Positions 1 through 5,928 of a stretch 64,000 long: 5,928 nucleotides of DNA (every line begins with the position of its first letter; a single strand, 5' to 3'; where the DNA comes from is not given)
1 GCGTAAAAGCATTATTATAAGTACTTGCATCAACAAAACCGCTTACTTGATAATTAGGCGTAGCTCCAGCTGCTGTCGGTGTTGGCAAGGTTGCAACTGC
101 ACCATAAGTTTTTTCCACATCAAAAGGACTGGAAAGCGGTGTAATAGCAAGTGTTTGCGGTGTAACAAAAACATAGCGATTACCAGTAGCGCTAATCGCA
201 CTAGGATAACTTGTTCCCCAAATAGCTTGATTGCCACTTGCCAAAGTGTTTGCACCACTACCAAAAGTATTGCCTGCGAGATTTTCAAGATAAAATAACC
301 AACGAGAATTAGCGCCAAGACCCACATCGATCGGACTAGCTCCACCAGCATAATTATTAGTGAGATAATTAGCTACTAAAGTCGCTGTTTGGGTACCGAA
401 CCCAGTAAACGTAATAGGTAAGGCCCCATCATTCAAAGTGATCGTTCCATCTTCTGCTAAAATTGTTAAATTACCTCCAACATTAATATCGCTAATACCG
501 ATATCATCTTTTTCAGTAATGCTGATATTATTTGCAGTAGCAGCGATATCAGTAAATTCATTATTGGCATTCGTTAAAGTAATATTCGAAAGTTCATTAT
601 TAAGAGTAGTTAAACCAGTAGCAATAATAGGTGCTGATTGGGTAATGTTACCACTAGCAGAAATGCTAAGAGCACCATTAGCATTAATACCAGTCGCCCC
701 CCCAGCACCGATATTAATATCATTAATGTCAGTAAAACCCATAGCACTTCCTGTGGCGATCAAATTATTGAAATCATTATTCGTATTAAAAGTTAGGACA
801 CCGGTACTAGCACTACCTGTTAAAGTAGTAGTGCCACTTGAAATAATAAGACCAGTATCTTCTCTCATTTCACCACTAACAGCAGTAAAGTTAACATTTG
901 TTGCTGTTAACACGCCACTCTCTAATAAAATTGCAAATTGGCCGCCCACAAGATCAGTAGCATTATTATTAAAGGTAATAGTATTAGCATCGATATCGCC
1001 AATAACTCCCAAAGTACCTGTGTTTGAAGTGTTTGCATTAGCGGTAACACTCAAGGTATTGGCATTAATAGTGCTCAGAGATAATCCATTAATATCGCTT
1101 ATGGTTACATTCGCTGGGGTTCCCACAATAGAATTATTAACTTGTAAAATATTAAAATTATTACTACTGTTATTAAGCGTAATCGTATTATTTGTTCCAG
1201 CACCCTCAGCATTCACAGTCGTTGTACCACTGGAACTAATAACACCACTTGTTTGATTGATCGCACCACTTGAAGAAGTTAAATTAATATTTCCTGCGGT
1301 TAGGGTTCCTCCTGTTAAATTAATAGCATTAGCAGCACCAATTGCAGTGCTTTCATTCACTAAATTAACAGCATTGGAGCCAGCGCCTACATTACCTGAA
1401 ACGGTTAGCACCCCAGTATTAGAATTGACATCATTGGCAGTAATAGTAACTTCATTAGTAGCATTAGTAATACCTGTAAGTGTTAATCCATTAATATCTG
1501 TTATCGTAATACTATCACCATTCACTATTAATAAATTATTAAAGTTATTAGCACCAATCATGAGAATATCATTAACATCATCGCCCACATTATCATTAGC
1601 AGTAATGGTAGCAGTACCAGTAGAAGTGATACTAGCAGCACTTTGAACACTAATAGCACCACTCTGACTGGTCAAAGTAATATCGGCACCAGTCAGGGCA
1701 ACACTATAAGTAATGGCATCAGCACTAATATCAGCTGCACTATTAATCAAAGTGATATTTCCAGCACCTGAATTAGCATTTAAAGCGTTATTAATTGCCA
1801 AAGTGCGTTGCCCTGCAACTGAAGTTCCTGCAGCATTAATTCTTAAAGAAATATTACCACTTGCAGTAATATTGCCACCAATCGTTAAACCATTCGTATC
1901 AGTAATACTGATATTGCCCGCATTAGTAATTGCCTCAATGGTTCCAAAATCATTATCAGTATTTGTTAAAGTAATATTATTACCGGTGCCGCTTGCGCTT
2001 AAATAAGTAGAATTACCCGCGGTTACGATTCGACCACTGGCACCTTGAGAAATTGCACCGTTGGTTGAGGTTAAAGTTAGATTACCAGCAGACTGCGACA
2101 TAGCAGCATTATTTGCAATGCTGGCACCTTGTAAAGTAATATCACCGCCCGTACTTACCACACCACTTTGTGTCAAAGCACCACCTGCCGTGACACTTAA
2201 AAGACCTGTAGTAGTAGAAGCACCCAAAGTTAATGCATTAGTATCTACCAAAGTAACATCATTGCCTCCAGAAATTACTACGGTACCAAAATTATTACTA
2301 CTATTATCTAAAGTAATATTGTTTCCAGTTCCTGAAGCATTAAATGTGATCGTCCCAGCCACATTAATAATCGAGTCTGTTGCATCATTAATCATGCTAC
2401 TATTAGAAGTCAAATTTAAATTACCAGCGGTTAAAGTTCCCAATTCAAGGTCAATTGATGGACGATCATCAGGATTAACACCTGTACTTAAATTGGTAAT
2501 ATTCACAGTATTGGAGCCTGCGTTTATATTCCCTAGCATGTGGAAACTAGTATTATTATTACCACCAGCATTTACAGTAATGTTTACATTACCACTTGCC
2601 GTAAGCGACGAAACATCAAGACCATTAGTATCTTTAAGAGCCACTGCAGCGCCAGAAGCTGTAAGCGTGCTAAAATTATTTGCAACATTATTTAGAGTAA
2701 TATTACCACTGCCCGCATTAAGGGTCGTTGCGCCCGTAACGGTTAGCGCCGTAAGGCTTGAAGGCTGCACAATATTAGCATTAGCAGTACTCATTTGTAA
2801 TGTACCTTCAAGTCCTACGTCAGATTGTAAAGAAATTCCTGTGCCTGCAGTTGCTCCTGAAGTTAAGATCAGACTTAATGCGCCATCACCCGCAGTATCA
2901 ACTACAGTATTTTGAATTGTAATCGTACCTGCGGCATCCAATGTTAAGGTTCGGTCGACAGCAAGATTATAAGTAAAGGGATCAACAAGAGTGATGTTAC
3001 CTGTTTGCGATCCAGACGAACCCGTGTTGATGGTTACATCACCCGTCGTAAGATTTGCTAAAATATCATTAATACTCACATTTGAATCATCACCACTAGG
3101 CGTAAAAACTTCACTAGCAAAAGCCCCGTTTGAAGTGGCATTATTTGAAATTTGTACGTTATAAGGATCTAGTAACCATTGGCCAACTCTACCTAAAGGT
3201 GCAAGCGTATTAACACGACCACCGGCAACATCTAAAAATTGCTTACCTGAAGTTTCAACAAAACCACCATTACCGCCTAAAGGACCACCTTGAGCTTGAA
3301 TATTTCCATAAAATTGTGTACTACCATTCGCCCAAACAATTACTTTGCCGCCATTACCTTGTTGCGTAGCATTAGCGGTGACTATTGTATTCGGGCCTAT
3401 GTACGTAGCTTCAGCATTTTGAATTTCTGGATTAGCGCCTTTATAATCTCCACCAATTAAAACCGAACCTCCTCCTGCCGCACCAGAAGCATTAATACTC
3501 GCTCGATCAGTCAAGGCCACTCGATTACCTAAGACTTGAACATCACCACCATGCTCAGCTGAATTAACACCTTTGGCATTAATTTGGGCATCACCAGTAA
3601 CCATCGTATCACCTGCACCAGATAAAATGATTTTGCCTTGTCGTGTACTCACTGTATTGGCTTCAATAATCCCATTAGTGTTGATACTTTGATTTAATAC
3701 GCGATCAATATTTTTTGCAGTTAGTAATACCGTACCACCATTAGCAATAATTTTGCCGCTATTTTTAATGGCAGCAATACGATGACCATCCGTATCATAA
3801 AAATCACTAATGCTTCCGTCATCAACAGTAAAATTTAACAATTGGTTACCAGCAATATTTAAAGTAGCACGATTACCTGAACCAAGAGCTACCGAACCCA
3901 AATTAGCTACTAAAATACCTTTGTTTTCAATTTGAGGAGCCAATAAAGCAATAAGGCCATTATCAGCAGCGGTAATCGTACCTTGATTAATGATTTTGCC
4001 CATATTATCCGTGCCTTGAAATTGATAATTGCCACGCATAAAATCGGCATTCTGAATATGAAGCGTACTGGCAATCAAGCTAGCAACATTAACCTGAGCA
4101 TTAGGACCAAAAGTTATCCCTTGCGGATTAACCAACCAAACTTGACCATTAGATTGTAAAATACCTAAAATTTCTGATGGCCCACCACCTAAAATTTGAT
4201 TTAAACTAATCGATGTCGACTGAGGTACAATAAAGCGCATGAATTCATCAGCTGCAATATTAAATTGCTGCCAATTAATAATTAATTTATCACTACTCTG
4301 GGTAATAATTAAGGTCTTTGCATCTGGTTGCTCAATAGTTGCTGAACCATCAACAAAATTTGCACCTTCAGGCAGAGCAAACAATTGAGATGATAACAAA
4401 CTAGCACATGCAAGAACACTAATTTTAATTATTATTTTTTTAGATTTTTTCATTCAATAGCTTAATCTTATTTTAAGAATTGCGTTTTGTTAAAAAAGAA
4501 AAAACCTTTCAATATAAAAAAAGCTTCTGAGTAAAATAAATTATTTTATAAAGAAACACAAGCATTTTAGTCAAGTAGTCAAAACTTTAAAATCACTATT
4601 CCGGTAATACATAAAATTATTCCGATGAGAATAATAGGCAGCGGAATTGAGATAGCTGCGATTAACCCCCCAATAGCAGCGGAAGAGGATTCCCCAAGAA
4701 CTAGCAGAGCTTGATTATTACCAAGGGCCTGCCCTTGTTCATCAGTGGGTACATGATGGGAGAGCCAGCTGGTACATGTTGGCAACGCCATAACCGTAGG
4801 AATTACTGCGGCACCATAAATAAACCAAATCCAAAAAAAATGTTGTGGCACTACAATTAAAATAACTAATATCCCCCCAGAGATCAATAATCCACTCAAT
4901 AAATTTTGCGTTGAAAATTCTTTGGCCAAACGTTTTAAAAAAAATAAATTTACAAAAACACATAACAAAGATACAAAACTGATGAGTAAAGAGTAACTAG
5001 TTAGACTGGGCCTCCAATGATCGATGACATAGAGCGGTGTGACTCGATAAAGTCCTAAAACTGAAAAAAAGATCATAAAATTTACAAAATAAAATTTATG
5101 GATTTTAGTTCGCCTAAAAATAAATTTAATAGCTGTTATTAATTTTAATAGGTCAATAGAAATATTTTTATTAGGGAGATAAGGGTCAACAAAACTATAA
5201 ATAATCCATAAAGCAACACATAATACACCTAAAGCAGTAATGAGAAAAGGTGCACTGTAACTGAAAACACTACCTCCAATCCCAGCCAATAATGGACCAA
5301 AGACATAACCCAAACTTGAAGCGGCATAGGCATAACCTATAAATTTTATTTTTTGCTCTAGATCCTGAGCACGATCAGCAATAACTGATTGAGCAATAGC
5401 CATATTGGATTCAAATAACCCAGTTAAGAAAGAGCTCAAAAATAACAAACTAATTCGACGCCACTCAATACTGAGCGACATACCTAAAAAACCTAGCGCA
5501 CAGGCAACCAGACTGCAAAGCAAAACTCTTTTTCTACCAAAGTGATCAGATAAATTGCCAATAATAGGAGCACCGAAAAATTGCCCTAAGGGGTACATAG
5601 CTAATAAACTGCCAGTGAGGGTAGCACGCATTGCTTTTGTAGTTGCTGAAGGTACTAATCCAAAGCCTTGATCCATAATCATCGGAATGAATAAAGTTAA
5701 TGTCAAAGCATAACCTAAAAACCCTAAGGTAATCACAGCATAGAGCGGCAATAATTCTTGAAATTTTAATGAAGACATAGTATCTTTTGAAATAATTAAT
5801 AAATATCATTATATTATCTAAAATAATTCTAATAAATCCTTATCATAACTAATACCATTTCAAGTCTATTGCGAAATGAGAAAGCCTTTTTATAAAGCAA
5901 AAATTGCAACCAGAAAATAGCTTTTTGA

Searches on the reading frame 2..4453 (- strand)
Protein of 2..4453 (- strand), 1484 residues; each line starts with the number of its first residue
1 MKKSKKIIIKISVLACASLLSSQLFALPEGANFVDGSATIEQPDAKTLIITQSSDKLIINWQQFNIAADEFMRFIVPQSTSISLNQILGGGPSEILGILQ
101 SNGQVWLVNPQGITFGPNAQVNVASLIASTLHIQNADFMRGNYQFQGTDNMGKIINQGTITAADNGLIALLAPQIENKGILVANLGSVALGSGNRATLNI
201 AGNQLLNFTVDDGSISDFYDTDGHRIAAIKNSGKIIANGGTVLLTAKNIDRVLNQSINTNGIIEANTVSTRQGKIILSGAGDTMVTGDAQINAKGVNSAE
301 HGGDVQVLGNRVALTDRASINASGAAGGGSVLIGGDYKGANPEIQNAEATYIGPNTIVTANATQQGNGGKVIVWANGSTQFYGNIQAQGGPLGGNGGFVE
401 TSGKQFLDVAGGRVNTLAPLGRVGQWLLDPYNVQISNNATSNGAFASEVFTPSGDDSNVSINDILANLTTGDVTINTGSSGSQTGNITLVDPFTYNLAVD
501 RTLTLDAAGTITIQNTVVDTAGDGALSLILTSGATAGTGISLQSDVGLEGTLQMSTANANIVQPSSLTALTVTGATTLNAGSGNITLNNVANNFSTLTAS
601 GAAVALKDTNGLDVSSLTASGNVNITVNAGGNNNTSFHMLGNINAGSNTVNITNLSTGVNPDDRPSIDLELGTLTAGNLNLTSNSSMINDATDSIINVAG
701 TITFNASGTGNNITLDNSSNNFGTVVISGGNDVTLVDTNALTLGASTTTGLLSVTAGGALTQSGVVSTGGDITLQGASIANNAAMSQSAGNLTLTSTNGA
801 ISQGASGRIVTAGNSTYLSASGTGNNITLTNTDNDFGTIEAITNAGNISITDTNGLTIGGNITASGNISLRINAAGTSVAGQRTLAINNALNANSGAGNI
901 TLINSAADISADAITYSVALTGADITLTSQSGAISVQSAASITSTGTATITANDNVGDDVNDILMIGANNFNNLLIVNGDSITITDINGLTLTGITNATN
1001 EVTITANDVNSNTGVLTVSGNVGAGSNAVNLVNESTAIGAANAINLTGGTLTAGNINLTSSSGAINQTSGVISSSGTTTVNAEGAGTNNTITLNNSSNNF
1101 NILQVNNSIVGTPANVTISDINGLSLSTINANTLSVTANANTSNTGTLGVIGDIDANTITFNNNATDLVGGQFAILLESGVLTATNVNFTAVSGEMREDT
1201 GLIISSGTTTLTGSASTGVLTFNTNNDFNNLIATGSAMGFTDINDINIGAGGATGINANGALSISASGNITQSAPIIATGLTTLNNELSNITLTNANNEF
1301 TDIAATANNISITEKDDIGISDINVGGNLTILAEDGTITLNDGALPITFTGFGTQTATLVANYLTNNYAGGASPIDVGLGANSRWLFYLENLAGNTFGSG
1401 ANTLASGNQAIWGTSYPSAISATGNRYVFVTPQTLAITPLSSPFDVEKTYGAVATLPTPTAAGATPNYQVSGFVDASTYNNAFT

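Call 68: search_protein_families(library=pfam, proteins=[window:2-4453:-], max_evalue=0.01)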
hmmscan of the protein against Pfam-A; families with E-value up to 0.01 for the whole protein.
window:2-4453:- (1484 aa): 2 families
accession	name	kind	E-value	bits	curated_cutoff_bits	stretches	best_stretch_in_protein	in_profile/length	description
PF18886.6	DUF5649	-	8.1e-37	125.8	25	6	668-727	11-66/68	Repeats of unknown function (DUF5649)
PF05860.19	TPS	-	3.3e-32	112.8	33.5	1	33-288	10-249/252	TPS secretion domain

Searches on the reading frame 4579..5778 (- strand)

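Call 25: search_protein_families(library=pfam, proteins=[window:4579-5778:-])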
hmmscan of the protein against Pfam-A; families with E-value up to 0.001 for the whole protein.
window:4579-5778:- (399 aa): 2 families
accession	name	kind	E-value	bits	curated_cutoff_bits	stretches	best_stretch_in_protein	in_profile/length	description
PF07690.21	MFS_1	-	4e-42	144.8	33.4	2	16-353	5-333/347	Major Facilitator Superfamily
PF00083.30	Sugar_tr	-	2.5e-08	33.7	22.3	1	39-122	32-115/452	Sugar (and other) transporter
